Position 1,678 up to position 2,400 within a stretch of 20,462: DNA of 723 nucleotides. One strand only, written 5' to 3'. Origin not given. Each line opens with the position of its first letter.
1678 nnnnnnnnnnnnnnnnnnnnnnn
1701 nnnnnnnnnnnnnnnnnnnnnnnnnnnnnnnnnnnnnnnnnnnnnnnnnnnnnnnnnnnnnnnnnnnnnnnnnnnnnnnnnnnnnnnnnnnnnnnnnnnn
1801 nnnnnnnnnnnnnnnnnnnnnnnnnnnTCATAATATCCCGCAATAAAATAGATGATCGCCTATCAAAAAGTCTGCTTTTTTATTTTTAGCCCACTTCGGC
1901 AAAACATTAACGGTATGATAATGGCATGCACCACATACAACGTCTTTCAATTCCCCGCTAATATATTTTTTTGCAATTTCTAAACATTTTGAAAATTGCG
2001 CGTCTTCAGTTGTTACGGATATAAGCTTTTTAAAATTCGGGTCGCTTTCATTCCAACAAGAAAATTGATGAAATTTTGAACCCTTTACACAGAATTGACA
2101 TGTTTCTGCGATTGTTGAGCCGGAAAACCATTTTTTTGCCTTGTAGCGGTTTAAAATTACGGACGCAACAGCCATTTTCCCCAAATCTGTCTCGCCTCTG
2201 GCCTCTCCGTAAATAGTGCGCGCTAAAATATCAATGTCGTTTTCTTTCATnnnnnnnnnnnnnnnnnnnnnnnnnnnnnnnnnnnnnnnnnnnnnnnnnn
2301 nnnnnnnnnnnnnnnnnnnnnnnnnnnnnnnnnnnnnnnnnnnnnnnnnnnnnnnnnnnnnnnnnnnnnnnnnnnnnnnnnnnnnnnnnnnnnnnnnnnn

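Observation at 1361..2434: Lysis cassette with overlapped spanins and an extra 42-aa membrane ORF: diderm host inferred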

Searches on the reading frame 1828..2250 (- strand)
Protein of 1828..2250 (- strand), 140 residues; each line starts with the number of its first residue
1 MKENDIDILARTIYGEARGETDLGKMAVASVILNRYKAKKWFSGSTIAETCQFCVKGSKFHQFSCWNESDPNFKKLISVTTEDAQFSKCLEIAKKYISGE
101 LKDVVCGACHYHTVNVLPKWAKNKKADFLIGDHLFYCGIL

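Call 6: search_protein_families(library=pfam, proteins=[window:1828-2250:-], max_evalue=1)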
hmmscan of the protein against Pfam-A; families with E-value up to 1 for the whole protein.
window:1828-2250:- (140 aa): 2 families
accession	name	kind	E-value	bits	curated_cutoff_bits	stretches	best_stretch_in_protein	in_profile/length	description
PF07486.17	Hydrolase_2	-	3e-16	60.3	27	1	19-136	1-100/100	Cell Wall Hydrolase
PF12511.13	DUF3716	-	0.061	13.7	22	1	83-113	22-51/59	Protein of unknown function (DUF3716)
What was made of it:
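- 1828..2250 (-): Soluble endolysin, 140 aa, Hydrolase_2 (SleB/CwlJ-type cell-wall hydrolase). It has no signal peptide and no SAR/TMD. Pfam PF07486 E 3e-16, 60.3 bits (call 6).
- Checked: Hydrolase: 1828-2250(-), 140 aa, Pfam PF07486 at 60.3 bits against a cut-off of 27 (call 6).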

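Call 7: search_protein_families(library=phrogs, proteins=[window:1828-2250:-], max_evalue=1)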
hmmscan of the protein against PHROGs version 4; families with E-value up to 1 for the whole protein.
window:1828-2250:- (140 aa): 8 families
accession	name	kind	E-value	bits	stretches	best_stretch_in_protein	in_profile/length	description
phrog_938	-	lysis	4.8e-19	68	1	2-136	49-170/2185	endolysin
phrog_15649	-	lysis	1.8e-12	47.1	1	3-113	228-329/1079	endolysin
phrog_14642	-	lysis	7.7e-06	26.5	1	3-42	100-139/215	endolysin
phrog_30550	-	unknown function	4.9e-05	24.1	1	3-77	86-158/220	-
phrog_17417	-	unknown function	0.00083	20.2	1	1-40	78-117/192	-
phrog_38339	-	unknown function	0.0062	17.5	1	3-106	69-166/193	-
phrog_12490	-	lysis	0.0063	16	1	3-83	637-715/870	endolysin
phrog_19346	-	unknown function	0.12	14.2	1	31-85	25-76/100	-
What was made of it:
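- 1828..2250 (-): PHROG 938 'endolysin' 4.8e-19 (call 7).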

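Call 8: find_encoding_contigs(protein=window:1828-2250:-, flank=10000, max_places=10)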
Protein window:1828-2250:- (140 aa): 14 contigs read that carry it; 6 places shown.
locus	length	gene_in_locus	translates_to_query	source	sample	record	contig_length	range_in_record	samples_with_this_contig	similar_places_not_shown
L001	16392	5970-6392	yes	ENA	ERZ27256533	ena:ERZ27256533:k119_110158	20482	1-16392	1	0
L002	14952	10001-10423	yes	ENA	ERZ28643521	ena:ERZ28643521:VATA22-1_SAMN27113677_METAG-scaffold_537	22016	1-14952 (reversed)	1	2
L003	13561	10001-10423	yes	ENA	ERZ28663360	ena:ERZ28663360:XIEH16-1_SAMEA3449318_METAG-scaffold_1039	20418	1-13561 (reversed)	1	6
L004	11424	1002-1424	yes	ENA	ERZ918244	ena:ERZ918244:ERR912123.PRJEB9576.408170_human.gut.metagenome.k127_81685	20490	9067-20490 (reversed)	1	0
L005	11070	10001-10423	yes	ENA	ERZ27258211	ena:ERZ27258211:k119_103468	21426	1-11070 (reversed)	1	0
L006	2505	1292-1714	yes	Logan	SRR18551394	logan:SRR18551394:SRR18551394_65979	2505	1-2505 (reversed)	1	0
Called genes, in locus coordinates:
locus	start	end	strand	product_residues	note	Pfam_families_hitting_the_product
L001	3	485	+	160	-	?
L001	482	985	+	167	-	-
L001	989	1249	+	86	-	-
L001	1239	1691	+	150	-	-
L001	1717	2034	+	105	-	-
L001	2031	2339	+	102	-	-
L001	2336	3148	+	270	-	-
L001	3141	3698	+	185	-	-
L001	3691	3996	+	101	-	-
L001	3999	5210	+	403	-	-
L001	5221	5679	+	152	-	PF00959:Phage_lysozyme (weak)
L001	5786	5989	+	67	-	-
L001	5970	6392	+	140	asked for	PF07486:Hydrolase_2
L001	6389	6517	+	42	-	-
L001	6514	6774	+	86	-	-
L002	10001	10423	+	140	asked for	PF07486:Hydrolase_2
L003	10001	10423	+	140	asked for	PF07486:Hydrolase_2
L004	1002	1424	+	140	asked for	PF07486:Hydrolase_2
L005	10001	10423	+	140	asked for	PF07486:Hydrolase_2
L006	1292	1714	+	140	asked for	PF07486:Hydrolase_2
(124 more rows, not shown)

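Call 13: find_homologous_proteins(query=window:1828-2250:-, max_evalue=0.00001)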
Query window:1828-2250:- (140 aa): 585 proteins with E <= 0.00001 among 642 candidates; the best 120 are listed.
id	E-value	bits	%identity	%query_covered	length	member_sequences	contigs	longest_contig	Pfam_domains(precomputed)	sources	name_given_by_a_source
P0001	3.3e-90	317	99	100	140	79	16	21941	PF07486.18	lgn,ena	-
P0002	8.0e-63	229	72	99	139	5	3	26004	PF07486.18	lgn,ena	-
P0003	3.3e-61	224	68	99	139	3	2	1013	PF07486.18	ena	-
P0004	1.2e-60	222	71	99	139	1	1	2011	PF07486.18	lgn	-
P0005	3.3e-60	220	67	99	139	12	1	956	PF07486.18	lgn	-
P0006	5.4e-60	220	69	97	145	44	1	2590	PF07486.18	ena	-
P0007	7.5e-60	219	67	99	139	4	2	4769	PF07486.18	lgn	-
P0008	1.0e-59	219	65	99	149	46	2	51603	PF07486.18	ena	-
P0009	2.8e-58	214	62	99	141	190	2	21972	PF07486.18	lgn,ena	-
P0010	2.5e-57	211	66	99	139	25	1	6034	PF07486.18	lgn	-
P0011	1.8e-56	208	65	99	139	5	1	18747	PF07486.18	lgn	-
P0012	2.4e-54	201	64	98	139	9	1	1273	PF07486.18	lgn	-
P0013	6.0e-53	197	64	99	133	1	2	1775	PF07486.18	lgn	-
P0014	1.1e-52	196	64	98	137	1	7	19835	PF07486.18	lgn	-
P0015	1.5e-51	192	64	99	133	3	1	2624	PF07486.18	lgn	-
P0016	1.7e-51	192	61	99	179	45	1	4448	PF07486.18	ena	-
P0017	1.7e-51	192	60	99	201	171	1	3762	PF07486.18,PF13597.12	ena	-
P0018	4.6e-51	191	61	96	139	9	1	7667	PF07486.18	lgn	-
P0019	5.5e-51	190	62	99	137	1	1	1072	PF07486.18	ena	-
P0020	1.6e-50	189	63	99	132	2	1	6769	PF07486.18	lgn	-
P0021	3.4e-50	188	61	99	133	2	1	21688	PF07486.18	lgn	-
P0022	3.5e-50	188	62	87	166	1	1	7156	PF07486.18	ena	-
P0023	4.2e-50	188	64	86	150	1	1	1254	PF07486.18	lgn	-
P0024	5.6e-50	187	64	96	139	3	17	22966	PF07486.18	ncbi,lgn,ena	-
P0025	5.7e-50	187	62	99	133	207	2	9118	PF07486.18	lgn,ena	-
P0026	7.4e-50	187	63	98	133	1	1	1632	PF07486.18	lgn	-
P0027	2.1e-49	185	62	99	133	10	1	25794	PF07486.18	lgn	-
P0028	1.1e-48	183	62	99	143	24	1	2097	PF07486.18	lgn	-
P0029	4.0e-48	181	62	98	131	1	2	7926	PF07486.18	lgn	-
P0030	6.1e-48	181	62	99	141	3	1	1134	PF07486.18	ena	-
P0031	4.3e-47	178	61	96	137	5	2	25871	PF07486.18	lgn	-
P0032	4.4e-47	178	54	97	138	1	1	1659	PF07486.18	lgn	-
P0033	2.4e-46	175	58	98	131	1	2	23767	PF07486.18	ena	-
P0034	1.3e-45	173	61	98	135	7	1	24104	PF07486.18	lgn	-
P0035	1.6e-45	173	60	99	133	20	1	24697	PF07486.18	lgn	-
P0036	1.7e-44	169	60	99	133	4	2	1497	PF07486.18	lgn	-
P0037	1.8e-44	169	57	99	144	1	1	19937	PF07486.18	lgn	-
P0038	1.2e-43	167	52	99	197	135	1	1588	PF07486.18,PF13597.12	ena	-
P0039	4.4e-43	165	59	99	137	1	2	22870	PF07486.18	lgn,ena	-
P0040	5.5e-43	164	57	99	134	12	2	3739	PF07486.18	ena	-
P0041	9.7e-43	164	60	99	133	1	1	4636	PF07486.18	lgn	-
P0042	2.3e-41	159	54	97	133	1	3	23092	PF07486.18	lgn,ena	-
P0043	3.4e-39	152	57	96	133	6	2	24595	PF07486.18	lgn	-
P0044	1.4e-37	147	54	95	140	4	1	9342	PF07486.18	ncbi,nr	ncbi:MAG: cell wall hydrolase [Alphaproteobacteria bacterium]|nr:cell wall hydrolase [Alphaproteobac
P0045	2.4e-37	146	54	94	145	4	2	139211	PF07486.18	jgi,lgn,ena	-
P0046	5.7e-37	145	53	98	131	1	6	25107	PF07486.18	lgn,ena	-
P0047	4.4e-36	142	49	98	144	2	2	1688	PF07486.18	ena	-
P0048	8.4e-36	141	53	98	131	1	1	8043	PF07486.18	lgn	-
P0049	1.3e-35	141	49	99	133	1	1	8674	PF07486.18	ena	-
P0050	1.4e-35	140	52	98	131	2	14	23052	PF07486.18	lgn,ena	-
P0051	2.0e-35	140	53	94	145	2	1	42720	PF07486.18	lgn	-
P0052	2.3e-35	140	53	98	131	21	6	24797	PF07486.18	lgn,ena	-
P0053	2.8e-35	139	51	95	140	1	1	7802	PF07486.18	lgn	-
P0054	3.3e-35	139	51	99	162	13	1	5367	PF07486.18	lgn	-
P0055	3.3e-35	139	54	96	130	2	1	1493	PF07486.18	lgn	-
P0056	3.7e-35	139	54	96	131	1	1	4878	PF07486.18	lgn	-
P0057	6.2e-35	138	52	98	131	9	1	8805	PF07486.18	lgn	-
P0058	7.1e-35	138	51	97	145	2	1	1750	PF07486.18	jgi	-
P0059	9.7e-35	138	49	96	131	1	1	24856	PF07486.18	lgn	-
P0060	1.2e-34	137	53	94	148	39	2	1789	PF07486.18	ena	-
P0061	1.4e-34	137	48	99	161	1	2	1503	PF07486.18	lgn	-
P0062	1.7e-34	137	52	96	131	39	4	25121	PF07486.18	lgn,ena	-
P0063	2.4e-34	136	50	98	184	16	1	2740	PF07486.18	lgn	-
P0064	2.7e-34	136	50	94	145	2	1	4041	PF07486.18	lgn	-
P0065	3.6e-34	136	53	83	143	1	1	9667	PF07486.18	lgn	-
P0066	4.0e-34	136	52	96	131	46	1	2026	PF07486.18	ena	-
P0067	5.1e-34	135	51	98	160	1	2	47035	PF07486.18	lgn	-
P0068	5.4e-34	135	50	99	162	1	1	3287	PF07486.18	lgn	-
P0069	5.5e-34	135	51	98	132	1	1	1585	PF07486.18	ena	-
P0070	7.1e-34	135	52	96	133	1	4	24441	PF07486.18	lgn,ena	-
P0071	7.6e-34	135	49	99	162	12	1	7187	PF07486.18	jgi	jgi:N-acetylmuramoyl-L-alanine amidase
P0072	8.7e-34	135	53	99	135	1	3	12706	PF07486.18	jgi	jgi:spore germination cell wall hydrolase CwlJ-like protein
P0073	8.9e-34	135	53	96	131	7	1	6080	PF07486.18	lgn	-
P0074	9.9e-34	134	50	98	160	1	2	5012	PF07486.18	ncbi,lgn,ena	-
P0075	1.0e-33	134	51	96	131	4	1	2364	PF07486.18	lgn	-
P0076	1.1e-33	134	48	99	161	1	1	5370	PF07486.18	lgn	-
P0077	1.3e-33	134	52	96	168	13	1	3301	PF07486.18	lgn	-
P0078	1.5e-33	134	50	96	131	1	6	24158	PF07486.18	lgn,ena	-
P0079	1.9e-33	134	52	94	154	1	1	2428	PF07486.18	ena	-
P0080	2.1e-33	133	54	94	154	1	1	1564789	PF07486.18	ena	-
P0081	2.1e-33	133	49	97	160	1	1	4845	PF07486.18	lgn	-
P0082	2.4e-33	133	51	96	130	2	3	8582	PF07486.18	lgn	-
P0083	2.4e-33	133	50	96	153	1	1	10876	PF07486.18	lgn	-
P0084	2.6e-33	133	51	95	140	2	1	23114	PF07486.18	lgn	-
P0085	3.2e-33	133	48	96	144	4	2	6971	PF07486.18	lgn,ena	-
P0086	4.2e-33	132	51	96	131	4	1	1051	PF07486.18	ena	-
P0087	5.0e-33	132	49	99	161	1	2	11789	PF07486.18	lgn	-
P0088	5.5e-33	132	50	98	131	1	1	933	PF07486.18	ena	-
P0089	7.4e-33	132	50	96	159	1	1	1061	PF07486.18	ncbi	-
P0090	8.1e-33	131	50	99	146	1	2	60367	PF07486.18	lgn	-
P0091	8.7e-33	131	49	97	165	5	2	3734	PF07486.18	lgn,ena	-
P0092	9.8e-33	131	52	97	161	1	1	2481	PF07486.18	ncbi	-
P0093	1.0e-32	131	49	97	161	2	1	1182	PF07486.18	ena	-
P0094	1.1e-32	131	47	98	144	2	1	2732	PF07486.18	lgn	-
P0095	1.2e-32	131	51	96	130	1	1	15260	PF07486.18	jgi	jgi:spore germination cell wall hydrolase CwlJ-like protein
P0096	1.3e-32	131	48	94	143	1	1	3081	PF07486.18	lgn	-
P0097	1.5e-32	131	56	96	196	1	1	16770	PF07486.18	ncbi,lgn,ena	-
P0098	1.7e-32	130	51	94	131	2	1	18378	PF07486.18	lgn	-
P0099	2.2e-32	130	53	94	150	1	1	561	PF07486.18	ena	-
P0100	2.2e-32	130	50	99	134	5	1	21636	PF07486.18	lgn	-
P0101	2.3e-32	130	53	99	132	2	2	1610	PF07486.18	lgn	-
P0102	2.4e-32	130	49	97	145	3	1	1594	PF07486.18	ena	-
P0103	3.1e-32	130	49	99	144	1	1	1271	PF07486.18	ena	-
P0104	3.2e-32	130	47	94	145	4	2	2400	PF07486.18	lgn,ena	-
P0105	3.3e-32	130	48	98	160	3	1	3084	PF07486.18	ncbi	-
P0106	3.3e-32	129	51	97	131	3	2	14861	PF07486.18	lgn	-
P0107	4.7e-32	129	50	94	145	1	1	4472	PF07486.18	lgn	-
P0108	5.0e-32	129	48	97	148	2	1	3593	PF07486.18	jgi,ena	-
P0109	5.6e-32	129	47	98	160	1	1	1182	PF07486.18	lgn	-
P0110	7.7e-32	128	51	96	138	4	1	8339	PF07486.18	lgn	-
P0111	9.0e-32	128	48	98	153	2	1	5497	PF07486.18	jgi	jgi:spore germination cell wall hydrolase CwlJ-like protein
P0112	1.2e-31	128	46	98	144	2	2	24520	PF07486.18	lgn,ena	-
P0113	1.7e-31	127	50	97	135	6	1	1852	PF07486.18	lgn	-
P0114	2.4e-31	127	49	99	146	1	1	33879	PF07486.18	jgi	jgi:spore germination cell wall hydrolase CwlJ-like protein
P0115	2.4e-31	127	48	94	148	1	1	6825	PF07486.18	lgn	-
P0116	3.1e-31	126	48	99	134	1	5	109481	PF07486.18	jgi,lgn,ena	-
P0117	3.1e-31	126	51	96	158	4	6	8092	PF07486.18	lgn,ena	-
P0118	4.3e-31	126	51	99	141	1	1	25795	PF07486.18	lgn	-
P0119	4.5e-31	126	48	98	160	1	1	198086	PF07486.18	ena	-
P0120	5.1e-31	126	49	95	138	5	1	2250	PF07486.18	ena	-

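Call 14: list_cluster_members(proteins=[P0024, P0044, P0074, P0089, P0092, P0097, P0105, P0080, P0045, P0116])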
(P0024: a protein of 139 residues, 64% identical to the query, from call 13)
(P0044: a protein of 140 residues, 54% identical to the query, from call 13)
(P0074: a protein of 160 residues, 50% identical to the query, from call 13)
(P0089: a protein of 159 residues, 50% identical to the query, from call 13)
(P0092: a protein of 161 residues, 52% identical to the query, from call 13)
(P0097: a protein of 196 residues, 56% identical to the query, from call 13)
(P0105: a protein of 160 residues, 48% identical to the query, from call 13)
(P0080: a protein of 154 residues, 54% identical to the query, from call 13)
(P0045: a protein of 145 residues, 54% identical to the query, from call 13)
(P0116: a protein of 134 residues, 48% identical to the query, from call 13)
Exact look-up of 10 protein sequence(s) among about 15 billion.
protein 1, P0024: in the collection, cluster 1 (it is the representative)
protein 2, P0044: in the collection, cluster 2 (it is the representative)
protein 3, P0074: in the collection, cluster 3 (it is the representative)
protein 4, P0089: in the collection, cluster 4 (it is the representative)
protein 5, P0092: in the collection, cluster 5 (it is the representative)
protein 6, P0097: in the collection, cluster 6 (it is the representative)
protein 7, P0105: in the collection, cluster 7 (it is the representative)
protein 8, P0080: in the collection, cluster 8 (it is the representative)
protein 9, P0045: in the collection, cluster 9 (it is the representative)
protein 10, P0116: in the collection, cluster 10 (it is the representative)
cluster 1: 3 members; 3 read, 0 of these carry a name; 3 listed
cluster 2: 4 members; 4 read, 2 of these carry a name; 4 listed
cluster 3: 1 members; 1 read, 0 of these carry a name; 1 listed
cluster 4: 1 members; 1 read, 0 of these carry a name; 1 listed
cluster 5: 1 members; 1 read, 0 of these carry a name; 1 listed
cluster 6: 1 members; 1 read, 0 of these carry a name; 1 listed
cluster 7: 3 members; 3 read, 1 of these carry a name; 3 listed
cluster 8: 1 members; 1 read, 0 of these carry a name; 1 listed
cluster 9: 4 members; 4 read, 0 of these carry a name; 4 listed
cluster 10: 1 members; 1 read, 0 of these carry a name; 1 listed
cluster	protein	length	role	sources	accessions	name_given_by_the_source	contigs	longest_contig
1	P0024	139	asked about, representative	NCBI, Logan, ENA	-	-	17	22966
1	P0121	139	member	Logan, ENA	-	-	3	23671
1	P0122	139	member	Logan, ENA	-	-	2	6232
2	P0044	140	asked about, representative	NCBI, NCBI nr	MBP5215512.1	MAG: cell wall hydrolase [Alphaproteobacteria bacterium] | cell wall hydrolase [Alphaproteobacteria bacterium]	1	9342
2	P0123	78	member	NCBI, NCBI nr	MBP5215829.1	MAG: cell wall hydrolase, partial [Alphaproteobacteria bacterium] | cell wall hydrolase [Alphaproteobacteria bacterium]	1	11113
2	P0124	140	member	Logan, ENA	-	-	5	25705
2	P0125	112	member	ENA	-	-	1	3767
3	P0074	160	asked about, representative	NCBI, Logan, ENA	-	-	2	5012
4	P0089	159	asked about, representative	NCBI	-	-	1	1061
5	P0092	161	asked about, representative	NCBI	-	-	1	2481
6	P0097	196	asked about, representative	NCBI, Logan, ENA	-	-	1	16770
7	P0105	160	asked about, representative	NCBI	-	-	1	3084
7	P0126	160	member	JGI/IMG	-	N-acetylmuramoyl-L-alanine amidase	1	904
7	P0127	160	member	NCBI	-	-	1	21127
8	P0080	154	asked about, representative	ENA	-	-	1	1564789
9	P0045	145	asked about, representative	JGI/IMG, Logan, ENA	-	-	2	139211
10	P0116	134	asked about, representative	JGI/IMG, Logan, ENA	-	-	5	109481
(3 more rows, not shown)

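Call 15: find_encoding_contigs(protein=P0080, flank=10000, max_places=2)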
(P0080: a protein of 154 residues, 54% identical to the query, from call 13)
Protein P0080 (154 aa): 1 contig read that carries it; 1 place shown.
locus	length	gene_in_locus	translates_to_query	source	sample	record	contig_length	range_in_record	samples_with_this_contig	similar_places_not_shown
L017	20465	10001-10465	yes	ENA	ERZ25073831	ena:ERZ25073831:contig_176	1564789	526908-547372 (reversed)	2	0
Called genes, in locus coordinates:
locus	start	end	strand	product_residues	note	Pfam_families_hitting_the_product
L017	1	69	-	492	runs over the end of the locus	PF00890:FAD_binding_2, PF01266:DAO (weak), PF03486:HI0933_like (weak), PF07992:Pyr_redox_2 (faint)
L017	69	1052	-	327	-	PF02445:NadA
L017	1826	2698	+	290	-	PF19821:Phage_capsid_2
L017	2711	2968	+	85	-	-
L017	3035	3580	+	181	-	-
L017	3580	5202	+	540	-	-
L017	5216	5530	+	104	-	-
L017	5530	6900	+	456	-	-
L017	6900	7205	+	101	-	-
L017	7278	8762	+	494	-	PF03237:Terminase_6N (weak), PF05127:NAT10_TcmA_helicase (weak), PF22530:Terminase-T7_RNaseH-like (faint)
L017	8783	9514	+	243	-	PF01553:Acyltransferase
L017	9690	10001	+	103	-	-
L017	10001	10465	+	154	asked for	PF07486:Hydrolase_2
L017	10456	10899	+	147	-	PF11351:GTA_holin_3TM (weak)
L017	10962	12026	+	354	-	PF01180:DHO_dh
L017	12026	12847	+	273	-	PF13344:Hydrolase_6, PF13242:Hydrolase_like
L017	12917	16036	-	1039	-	PF14850:Pro_dh-DNA_bdg, PF01619:Pro_dh, PF00171:Aldedh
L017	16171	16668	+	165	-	PF01047:MarR (faint), PF13404:HTH_AsnC-type, PF13412:HTH_24, PF01037:AsnC_trans_reg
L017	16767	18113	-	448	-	PF01235:Na_Ala_symp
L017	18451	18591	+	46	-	-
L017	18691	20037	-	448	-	PF01235:Na_Ala_symp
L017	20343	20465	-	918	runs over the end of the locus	PF00270:DEAD (faint), PF13307:Helicase_C_2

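Call 16: find_encoding_contigs(protein=P0045, flank=10000, max_places=2)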
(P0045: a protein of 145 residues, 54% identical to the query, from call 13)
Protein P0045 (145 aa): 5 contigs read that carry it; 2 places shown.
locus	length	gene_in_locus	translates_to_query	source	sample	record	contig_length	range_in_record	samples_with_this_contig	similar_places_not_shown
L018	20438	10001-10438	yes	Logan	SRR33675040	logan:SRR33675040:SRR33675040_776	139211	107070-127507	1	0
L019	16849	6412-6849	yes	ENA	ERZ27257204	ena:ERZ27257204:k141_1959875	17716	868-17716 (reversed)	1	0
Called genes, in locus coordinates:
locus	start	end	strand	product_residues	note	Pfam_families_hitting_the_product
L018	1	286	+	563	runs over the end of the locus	PF01321:Creatinase_N, PF16189:Creatinase_N_2, PF00557:Peptidase_M24, PF16188:Peptidase_M24_C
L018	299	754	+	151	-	-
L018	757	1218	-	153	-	PF00383:dCMP_cyt_deam_1, PF14437:MafB19-deam, PF14439:Bd3614-deam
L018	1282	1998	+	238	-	PF01479:S4, PF00849:PseudoU_synth_2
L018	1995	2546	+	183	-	PF03602:Cons_hypoth95, PF13847:Methyltransf_31 (weak), PF13649:Methyltransf_25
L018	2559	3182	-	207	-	PF00753:Lactamase_B, PF23023:Anti-Pycsar_Apyc1 (weak)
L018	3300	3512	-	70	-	-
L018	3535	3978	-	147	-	-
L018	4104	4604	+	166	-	-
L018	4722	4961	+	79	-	-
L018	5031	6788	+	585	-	-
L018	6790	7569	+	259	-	PF07484:Collar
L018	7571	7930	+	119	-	PF10651:BppU_N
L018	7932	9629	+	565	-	-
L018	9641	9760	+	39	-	-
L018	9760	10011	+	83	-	-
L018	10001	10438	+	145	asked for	PF07486:Hydrolase_2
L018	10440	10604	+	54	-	-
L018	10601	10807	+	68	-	-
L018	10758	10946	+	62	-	-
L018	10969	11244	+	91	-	-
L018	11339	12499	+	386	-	PF04466:Terminase_3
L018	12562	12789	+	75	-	-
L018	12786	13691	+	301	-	-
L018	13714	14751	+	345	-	-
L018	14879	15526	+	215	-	-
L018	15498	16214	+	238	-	-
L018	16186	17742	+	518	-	-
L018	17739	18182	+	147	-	-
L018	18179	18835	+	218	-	-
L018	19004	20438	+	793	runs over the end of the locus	PF05045:RgpF, PF00069:Pkinase (weak), PF01163:RIO1 (weak)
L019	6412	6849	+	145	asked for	PF07486:Hydrolase_2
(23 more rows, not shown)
